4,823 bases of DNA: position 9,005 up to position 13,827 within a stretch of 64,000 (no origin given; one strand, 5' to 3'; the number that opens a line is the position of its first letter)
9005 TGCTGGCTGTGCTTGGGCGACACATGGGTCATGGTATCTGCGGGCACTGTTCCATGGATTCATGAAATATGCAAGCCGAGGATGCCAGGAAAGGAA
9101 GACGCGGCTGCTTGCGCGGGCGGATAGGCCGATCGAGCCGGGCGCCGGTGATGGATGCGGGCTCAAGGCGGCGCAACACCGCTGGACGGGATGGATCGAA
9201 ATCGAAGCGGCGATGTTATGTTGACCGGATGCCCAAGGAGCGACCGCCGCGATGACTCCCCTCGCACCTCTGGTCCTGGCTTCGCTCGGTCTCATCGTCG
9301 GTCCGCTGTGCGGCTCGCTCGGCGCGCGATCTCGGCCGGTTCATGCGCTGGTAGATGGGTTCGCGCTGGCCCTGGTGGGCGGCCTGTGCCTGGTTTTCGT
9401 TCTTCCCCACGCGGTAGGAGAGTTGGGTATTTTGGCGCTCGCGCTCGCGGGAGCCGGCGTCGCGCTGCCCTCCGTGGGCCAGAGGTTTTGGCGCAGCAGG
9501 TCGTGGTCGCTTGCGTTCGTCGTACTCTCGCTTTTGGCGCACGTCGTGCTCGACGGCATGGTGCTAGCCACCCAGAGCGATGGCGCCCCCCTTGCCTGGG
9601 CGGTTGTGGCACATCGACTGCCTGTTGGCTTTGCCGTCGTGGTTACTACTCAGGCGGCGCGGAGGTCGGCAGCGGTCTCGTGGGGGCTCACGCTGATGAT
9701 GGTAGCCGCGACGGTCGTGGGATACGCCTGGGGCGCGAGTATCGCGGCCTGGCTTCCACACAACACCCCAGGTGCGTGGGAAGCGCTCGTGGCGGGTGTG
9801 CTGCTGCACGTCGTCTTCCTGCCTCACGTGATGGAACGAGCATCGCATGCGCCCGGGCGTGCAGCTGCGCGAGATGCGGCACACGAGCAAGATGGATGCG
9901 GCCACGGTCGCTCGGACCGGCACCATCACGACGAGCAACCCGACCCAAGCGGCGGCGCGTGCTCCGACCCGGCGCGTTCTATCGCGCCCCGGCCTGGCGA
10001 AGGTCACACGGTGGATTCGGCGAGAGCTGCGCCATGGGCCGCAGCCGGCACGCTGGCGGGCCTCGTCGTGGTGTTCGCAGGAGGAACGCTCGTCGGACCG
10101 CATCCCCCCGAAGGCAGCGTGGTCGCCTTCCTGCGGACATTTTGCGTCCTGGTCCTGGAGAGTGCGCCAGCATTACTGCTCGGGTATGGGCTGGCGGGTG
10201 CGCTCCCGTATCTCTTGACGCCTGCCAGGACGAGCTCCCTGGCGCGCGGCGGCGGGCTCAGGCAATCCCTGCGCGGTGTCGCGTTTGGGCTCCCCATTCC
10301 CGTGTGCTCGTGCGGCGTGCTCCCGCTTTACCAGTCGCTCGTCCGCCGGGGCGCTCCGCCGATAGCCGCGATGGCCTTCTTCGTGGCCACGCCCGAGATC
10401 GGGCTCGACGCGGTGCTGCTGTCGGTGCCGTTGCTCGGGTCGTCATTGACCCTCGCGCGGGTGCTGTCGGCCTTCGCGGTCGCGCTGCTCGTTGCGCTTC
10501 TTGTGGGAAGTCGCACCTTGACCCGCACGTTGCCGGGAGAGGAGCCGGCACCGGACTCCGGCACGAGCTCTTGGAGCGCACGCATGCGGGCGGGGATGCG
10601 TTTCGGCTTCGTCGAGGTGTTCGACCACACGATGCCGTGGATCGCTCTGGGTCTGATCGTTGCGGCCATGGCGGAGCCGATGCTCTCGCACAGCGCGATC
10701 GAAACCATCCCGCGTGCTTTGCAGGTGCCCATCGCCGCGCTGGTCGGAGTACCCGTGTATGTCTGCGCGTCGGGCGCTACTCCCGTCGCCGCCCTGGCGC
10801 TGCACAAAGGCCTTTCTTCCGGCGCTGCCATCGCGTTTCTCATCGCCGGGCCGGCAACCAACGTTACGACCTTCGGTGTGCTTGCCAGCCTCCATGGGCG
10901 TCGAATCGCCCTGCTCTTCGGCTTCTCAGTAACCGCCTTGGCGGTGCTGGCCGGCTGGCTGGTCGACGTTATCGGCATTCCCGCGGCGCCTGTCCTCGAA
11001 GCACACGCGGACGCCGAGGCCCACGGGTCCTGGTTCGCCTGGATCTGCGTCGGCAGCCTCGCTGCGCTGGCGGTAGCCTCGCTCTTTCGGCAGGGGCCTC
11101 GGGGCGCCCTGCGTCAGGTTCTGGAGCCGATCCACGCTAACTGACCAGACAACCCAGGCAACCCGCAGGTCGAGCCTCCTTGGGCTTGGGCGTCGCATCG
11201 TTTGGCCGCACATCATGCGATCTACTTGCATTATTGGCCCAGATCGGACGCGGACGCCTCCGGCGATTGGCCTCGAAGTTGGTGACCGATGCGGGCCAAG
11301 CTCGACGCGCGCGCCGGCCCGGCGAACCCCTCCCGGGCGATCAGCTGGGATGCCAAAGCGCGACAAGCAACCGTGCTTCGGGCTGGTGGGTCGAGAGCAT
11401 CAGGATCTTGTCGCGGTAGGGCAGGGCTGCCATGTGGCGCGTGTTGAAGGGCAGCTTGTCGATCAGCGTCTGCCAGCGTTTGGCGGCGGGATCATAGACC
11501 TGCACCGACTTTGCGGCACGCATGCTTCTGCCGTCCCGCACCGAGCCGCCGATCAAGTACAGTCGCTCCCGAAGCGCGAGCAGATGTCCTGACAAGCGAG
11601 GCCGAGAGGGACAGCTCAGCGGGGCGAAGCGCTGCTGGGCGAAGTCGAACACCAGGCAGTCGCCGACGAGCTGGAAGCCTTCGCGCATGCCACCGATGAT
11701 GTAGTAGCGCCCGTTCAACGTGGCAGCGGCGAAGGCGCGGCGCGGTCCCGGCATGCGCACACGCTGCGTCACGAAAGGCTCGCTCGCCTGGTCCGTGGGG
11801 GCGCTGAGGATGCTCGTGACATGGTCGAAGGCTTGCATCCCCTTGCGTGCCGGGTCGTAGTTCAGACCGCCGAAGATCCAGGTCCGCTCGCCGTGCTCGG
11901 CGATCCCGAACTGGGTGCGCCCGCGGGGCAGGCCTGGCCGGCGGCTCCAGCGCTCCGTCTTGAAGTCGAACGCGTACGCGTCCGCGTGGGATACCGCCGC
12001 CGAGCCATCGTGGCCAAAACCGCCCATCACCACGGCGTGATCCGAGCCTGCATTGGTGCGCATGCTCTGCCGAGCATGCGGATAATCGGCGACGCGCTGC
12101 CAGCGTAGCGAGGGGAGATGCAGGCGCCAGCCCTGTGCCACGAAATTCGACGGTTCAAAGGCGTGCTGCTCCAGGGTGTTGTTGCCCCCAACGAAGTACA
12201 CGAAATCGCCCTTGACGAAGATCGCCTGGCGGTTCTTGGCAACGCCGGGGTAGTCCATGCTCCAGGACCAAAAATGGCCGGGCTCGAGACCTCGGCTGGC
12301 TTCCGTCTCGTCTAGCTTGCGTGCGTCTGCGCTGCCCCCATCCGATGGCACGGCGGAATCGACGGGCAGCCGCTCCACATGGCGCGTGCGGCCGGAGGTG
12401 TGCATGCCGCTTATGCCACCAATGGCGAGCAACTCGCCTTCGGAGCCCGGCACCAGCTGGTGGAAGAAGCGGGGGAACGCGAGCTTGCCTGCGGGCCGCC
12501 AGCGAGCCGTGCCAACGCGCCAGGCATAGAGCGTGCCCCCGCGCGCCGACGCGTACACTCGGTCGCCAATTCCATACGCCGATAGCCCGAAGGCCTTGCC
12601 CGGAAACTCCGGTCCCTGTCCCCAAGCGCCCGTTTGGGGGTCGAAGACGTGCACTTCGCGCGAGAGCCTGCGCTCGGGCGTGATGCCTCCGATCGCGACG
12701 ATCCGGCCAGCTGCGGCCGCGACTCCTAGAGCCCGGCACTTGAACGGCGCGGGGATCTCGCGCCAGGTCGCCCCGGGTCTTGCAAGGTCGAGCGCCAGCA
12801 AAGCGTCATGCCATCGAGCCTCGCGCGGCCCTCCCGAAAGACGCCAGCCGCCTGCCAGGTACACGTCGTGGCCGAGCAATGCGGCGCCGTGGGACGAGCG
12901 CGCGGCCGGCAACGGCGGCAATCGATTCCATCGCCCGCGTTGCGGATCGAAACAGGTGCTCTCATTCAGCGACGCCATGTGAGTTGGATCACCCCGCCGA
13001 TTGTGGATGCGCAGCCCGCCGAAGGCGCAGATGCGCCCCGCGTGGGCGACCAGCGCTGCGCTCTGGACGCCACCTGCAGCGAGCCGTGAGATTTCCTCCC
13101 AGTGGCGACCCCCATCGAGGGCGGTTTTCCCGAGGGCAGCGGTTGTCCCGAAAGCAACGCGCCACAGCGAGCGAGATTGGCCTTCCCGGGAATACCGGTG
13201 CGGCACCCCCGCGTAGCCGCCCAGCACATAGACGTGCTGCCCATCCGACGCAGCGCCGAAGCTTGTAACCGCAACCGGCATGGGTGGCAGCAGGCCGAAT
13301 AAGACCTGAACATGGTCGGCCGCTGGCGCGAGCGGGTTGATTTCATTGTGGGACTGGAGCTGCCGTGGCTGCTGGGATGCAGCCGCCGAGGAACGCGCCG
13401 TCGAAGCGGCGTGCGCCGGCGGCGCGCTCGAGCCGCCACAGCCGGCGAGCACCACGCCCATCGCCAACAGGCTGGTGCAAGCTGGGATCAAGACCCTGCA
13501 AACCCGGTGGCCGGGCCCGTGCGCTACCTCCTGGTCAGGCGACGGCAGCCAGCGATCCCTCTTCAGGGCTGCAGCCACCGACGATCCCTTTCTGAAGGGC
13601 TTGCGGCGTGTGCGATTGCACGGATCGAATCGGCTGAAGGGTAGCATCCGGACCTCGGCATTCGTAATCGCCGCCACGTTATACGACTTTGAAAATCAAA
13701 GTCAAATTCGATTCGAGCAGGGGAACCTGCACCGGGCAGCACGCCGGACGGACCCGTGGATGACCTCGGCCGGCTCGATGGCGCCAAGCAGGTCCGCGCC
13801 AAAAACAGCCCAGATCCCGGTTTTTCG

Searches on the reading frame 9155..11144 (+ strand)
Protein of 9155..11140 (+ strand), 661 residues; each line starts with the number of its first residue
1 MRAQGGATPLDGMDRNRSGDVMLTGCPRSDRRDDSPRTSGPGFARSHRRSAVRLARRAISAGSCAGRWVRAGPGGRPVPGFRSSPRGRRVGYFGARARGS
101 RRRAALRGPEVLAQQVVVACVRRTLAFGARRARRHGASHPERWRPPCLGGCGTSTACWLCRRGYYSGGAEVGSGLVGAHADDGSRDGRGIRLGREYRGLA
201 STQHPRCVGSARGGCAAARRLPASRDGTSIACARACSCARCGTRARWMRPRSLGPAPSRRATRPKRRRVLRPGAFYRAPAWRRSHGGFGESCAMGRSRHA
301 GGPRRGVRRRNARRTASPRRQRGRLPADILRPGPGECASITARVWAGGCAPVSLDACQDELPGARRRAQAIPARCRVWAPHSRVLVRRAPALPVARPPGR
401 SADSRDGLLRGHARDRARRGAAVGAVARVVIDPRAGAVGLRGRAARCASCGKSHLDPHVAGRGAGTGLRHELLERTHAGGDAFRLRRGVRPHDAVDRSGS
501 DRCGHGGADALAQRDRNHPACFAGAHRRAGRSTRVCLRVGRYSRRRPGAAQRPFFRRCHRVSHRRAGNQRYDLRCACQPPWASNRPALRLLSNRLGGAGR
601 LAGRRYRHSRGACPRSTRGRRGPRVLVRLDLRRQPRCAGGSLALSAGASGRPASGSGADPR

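Call 10: search_protein_families(library=pfam, proteins=[window:9155-11140:+], max_evalue=0.001)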
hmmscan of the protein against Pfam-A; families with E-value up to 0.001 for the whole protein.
window:9155-11140:+ (661 aa): 0 families

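Call 11: search_protein_families(library=pfam, proteins=[window:9252-11144:+], max_evalue=0.001)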
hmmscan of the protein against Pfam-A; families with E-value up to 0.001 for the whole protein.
window:9252-11144:+ (630 aa): 2 families
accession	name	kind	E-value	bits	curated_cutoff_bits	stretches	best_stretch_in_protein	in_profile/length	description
PF03773.19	ArsP_1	-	7.3e-37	127.5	32.3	1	293-571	5-292/294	Predicted permease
PF02535.28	Zip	-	2.8e-05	24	35.1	1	88-190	179-288/323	ZIP Zinc transporter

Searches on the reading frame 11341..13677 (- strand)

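Call 10: search_protein_families(library=pfam, proteins=[window:11341-13677:-], max_evalue=0.001)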
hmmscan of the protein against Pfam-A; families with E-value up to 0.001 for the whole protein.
window:11341-13677:- (778 aa): 10 families
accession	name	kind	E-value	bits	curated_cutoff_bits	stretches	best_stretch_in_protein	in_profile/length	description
PF24681.1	Kelch_KLHDC2_KLHL20_DRC7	-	2.6e-40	138.5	50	3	487-711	5-221/221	KLHDC2/KLHL20/DRC7 Kelch-repeats domain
PF13964.12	Kelch_6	-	1e-35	121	25.3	1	318-359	6-47/50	Kelch motif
PF01344.31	Kelch_1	-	3.4e-32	110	20.1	1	315-357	3-44/46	Kelch motif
PF13418.12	Kelch_4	-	1.8e-21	76.2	21.6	0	547-584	14-48/49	Galactose oxidase, central domain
PF24996.1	NANM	-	1.1e-18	67.6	45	1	524-607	41-127/350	N-acetylneuraminate epimerase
PF13415.12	Kelch_3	-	1.5e-18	66.9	22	0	215-267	3-47/48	Galactose oxidase, central domain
PF07646.21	Kelch_2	-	1.9e-18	65.8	21.3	0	207-257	5-48/48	Kelch motif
PF24981.1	Beta-prop_ATRN-LZTR1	-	3.4e-17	63.1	50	0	659-741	2-85/289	Attractin/LZTR1 beta-propeller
PF25210.1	Kelch_FKB95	-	1.2e-15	58.3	70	0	232-279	52-99/268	FKB95, Kelch-repeats domain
PF13854.13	Kelch_HCF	-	3.8e-05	23.5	113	0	526-664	4-140/345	Host cell factor, Kelch-repeats domain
